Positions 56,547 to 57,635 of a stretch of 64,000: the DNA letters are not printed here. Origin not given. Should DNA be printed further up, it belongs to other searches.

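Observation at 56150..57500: GC-rich islet 4: two-gene module (aromatic-rich Zn-ribbon membrane peptide plus membrane-anchored HExxH protein)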

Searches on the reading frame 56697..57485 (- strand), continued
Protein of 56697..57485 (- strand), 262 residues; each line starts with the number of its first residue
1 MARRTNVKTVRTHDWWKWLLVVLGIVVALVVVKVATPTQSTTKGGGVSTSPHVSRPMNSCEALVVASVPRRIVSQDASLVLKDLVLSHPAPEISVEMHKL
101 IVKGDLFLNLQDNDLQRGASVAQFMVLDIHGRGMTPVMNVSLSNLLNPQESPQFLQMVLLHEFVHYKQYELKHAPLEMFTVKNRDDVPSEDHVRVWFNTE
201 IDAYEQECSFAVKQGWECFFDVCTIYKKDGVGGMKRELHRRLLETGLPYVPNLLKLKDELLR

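Call 70: predict_structure(alignment_id=A3)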
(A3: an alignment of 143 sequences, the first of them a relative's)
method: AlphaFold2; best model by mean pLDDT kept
length: 262 residues; sequences in the alignment: 143
mean_pLDDT: 88.1   pTM: 0.76
mean pLDDT of the five models: 88.1, 87.9, 87.8, 87.2, 83.9
residues with pLDDT >= 90: 171; 70-90: 53; 50-70: 36; < 50: 2
segments of 3 or more residues with pLDDT < 50: none
pLDDT, mean of each block of 10 residues (from residue 1): 53 72 84 63 60 78 82 89 98 99 98 75 96 97 94 97 98 93 90 96 98 96 98 98 90 96 94
secondary structure, 60 per line:
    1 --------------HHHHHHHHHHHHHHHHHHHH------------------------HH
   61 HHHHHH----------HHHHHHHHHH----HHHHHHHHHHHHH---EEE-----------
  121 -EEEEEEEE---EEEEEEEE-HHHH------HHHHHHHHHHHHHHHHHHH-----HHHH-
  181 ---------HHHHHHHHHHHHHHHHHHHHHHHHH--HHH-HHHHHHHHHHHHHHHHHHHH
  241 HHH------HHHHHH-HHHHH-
elements in order: H15-34 H59-66 H77-86 H91-103 E107-109 E122-129 E133-140 H142-145 H152-170 H176-179 H190-214 H221-243 H250-255 H257-261
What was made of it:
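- On Zincin (HExxH) metallopeptidase superfamily, gluzincin type: HEFVH lies at 161-165 inside predicted helix 152-170 (call 70). Strands 107-109, 122-129 and 133-140 precede the HExxH helix (call 70).
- The model has pLDDT 88 with a beta-sheet, then the HExxH helix, then a Glu helix (call 70).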

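Call 74: fold_search(model_id=the predicted structure, library=pdb)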
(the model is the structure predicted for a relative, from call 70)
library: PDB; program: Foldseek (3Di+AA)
matches with E <= 10: 202; with E <= 0.001: 0
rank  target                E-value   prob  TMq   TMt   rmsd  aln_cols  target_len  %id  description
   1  3e11_A                3.2e-01  0.69  0.25  0.46   5.2       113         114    6  Crystal structure of a predicted zincin-like metalloprotease (acel_2062) from acidothermus cellulolyticus 11b at 1.80  (released 2008-08-19)
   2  1ypt_B                7.2e-01  0.07  0.16  0.15  13.8       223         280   10  CRYSTAL STRUCTURE OF YERSINIA PROTEIN TYROSINE PHOSPHATASE AT 2.5 ANGSTROMS AND THE COMPLEX WITH TUNGSTATE (released 1994-12-20)
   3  7nb3_AAA              7.2e-01  0.04  0.13  0.10  19.4       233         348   10  Crystal structure of human choline alpha in complex with an inhibitor (released 2021-10-13)
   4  5fut                  8.0e-01  0.03  0.11  0.09  20.3       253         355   11  Human choline kinase a1 in complex with compound 4-(dimethylamino)-1-{4-[4-(4-{[4-(pyrrolidin- 1-yl)pyridinium-1-yl]meth (released 2016-09-21)
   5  1ypt_A                8.9e-01  0.09  0.17  0.16  15.4       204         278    9  CRYSTAL STRUCTURE OF YERSINIA PROTEIN TYROSINE PHOSPHATASE AT 2.5 ANGSTROMS AND THE COMPLEX WITH TUNGSTATE (released 1994-12-20)
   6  4da5_B                1.1e+00  0.03  0.12  0.11  20.4       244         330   10  Choline Kinase alpha acts through a double-displacement kinetic mechanism involving enzyme isomerisation, as determine (released 2013-04-17)
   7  8bi5_A                1.1e+00  0.03  0.13  0.10  19.0       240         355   10  Crystal structure of human Choline Kinase A in complex with UNC0737 (released 2023-11-15)
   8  3g15_B                1.2e+00  0.02  0.12  0.10  20.7       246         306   11  Crystal structure of human choline kinase alpha in complex with hemicholinium-3 and ADP (released 2009-02-10)
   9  8wqy_E                1.3e+00  0.10  0.16  0.23  14.1       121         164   14  Fe-O nanocluster of form-XI in the 4-fold channel of Ureaplasma diversum ferritin (released 2024-06-12)
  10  5eqp_B                1.4e+00  0.02  0.12  0.10  20.0       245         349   12  Crystal structure of choline kinase alpha-1 bound by 6-[(4-methyl-1,4-diazepan-1-yl)methyl]quinoline (compound 37) (released 2016-01-06)
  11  5o2d                  1.4e+00  0.06  0.14  0.18  14.7       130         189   11  PARP14 Macrodomain 2 with inhibitor (released 2017-11-08)
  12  2jjd_D                1.4e+00  0.05  0.15  0.09  14.5       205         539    9  Protein Tyrosine Phosphatase, Receptor Type, E isoform (released 2008-04-08)
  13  2cko_B                1.4e+00  0.02  0.13  0.10  20.3       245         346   10  Crystal structure of Human Choline Kinase alpha 2 (released 2006-10-04)
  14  5eqy_B                1.4e+00  0.02  0.12  0.10  20.4       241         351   12  Crystal structure of choline kinase alpha-1 bound by 5-[(4-methyl-1,4-diazepan-1-yl)methyl]-2-[4-[(4-methyl-1,4-diazep (released 2016-01-06)
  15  8wpv                  1.5e+00  0.10  0.16  0.24  13.4       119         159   13  Truncated mutant (1-171) of ferritin from Ureaplasma diversum soaked in Fe2+ solution for 30min (released 2024-06-12)
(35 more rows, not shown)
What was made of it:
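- On Zincin (HExxH) metallopeptidase superfamily, gluzincin type: The best PDB hit is a zincin-like protein but at E 0.32 (call 74).
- Closest known: 3e11. Same: It is the best solved-structure match to the confident model, with probability 0.69 and TM-score 0.46 on the target (call 74).
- The best PDB match is a predicted zincin-like metalloprotease, 3e11 (call 74).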

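Call 77: search_protein_families(library=phrogs, proteins=[window:56697-57485:-, L001:6997-7707:+], max_evalue=0.1)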
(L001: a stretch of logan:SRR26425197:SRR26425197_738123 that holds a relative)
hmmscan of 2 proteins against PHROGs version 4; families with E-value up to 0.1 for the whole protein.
window:56697-57485:- (262 aa): 2 families
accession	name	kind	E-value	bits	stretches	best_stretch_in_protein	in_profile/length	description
phrog_16405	-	moron, auxiliary metabolic gene and host takeover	0.077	13.7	0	5-63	67-125/229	membrane protein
phrog_10499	-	unknown function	0.092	14.1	0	106-210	35-137/149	-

L001:6997-7707:+ (236 aa): 0 families

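Call 78: search_protein_families(library=padloc, proteins=[window:56697-57485:-, L001:6997-7707:+], max_evalue=0.1)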
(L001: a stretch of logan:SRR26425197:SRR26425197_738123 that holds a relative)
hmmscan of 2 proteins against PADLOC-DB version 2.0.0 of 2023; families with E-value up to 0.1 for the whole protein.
window:56697-57485:- (262 aa): 0 families

L001:6997-7707:+ (236 aa): 0 families

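Call 79: search_protein_families(library=pfam, proteins=[L001:6997-7707:+, L001:7796-8182:-, L007:6723-6965:-], max_evalue=0.1)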
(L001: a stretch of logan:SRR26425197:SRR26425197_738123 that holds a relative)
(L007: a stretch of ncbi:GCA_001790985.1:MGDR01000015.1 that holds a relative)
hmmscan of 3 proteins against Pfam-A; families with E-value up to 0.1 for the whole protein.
L001:6997-7707:+ (236 aa): 0 families

L001:7796-8182:- (128 aa): 4 families
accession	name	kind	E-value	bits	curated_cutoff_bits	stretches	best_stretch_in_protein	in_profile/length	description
PF11755.13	DUF3311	-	0.042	14.3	30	1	49-86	8-45/61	Protein of unknown function (DUF3311)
PF01306.25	LacY_symp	-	0.044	13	24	1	13-89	15-95/413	LacY proton/sugar symporter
PF14264.12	Glucos_trans_II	-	0.045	13.3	30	1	14-118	186-290/317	Glucosyl transferase GtrII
PF03647.18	Tmemb_14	-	0.047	14.8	24.8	0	28-78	39-84/92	Transmembrane proteins 14C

L007:6723-6965:- (80 aa): 0 families

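Call 81: fold_search(model_id=the predicted structure, library=viral)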
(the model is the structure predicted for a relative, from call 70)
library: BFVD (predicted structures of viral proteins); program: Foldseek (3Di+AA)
matches with E <= 10: 171; with E <= 0.001: 0
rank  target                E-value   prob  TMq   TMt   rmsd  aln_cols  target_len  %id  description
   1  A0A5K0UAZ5            1.8e-02  0.85  0.25  0.33   8.6       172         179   13  Uncharacterized protein (Fragment) [Yasminevirus sp. GU-2018]
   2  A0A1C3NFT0            2.0e-02  0.91  0.25  0.19  14.0       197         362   14  (no name in the UniProt tables at hand)
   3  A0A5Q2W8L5            2.1e-02  0.84  0.25  0.35  11.2       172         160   12  (no name in the UniProt tables at hand)
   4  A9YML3                3.3e-02  0.93  0.22  0.33   7.0       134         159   13  SprT [Helicoverpa armigera granulovirus]
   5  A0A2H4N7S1            3.4e-02  0.96  0.26  0.44   9.6       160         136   12  (no name in the UniProt tables at hand)
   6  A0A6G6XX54            6.2e-02  0.91  0.31  0.46   6.9       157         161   16  (no name in the UniProt tables at hand)
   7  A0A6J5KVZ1            6.2e-02  0.77  0.28  0.38  13.0       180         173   16  Uncharacterized protein [uncultured Caudovirales phage]
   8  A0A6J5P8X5            6.6e-02  0.69  0.29  0.11  12.2       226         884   15  Uncharacterized protein [uncultured Caudovirales phage]
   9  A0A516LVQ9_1          6.6e-02  0.38  0.24  0.09  14.8       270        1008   12  (no name in the UniProt tables at hand)
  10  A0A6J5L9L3            7.7e-02  0.72  0.26  0.35  11.0       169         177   12  IrrE N-terminal-like domain-containing protein [uncultured Caudovirales phage]
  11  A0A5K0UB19            8.1e-02  0.77  0.28  0.24   7.9       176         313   11  SprT-like domain-containing protein [Yasminevirus sp. GU-2018]
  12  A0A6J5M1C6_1          8.1e-02  0.72  0.28  0.12  21.0       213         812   11  Amidoligase enzyme [uncultured Caudovirales phage]
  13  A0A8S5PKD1            8.6e-02  0.75  0.25  0.32   9.7       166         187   14  SprT-like domain-containing protein Spartan/DNA Complex repair, protease, DNA BINDING [Siphoviridae sp. ctUGQ45]
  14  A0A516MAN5            9.1e-02  0.25  0.21  0.17  19.3       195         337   17  (no name in the UniProt tables at hand)
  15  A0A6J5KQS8            1.0e-01  0.80  0.30  0.39   7.2       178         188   15  Uncharacterized protein [uncultured Caudovirales phage]
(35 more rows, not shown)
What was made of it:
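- On Zincin (HExxH) metallopeptidase superfamily, gluzincin type: BFVD SprT-like and IrrE-like hits have E 0.02-0.5 (call 81).
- Closest known: Minimal zincins of the SprT/Wss1 and ImmA/IrrE. Same: Foldseek hits to SprT-like and IrrE N-terminal-like viral models reach probability 0.96 (call 81).
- The BFVD hits are dominated by SprT-like and IrrE-like proteins (call 81). Foldseek E-values are 0.02-0.3 (calls 74, 81).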

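Call 83: find_related_loci(query=A1, collection=viral_contigs, flank=5000)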
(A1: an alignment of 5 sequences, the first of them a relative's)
Query A1 (262 aa) in viral_contigs; peptide patterns used: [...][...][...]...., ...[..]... (x = any residue, [..] = any of these).
83 stretches matched a pattern, but none encodes a relative of the query by tblastn (E <= 1e-3).

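Call 88: find_encoding_contigs(protein=P0002, flank=3000)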
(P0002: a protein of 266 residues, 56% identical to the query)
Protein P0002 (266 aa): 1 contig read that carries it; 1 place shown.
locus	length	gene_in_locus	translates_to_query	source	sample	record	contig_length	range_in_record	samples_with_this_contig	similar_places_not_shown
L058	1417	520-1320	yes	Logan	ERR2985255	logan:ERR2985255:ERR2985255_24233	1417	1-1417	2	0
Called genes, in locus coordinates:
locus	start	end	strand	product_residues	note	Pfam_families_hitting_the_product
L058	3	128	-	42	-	?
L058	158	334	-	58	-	PF00584:SecE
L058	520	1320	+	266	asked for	-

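Call 89: find_encoding_contigs(protein=P0004, flank=3000)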
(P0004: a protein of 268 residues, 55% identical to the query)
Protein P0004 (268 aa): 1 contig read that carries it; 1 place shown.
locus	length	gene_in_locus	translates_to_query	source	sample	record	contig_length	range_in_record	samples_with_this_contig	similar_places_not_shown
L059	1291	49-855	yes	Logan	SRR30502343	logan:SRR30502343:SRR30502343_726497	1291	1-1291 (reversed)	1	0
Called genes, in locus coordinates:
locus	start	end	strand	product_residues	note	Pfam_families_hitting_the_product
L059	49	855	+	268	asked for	-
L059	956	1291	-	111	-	?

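Call 106: find_encoding_contigs(protein=P0158, flank=3000)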
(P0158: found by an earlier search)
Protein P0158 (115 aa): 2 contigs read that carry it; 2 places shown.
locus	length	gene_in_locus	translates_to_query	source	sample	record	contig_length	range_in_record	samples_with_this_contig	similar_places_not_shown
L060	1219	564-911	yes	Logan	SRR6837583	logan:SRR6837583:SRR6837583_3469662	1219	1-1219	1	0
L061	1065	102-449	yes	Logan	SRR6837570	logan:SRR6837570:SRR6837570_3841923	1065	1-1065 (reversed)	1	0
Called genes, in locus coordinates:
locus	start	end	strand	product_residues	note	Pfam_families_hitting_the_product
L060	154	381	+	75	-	-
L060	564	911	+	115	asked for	-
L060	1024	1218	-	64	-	?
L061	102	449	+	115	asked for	-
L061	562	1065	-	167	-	?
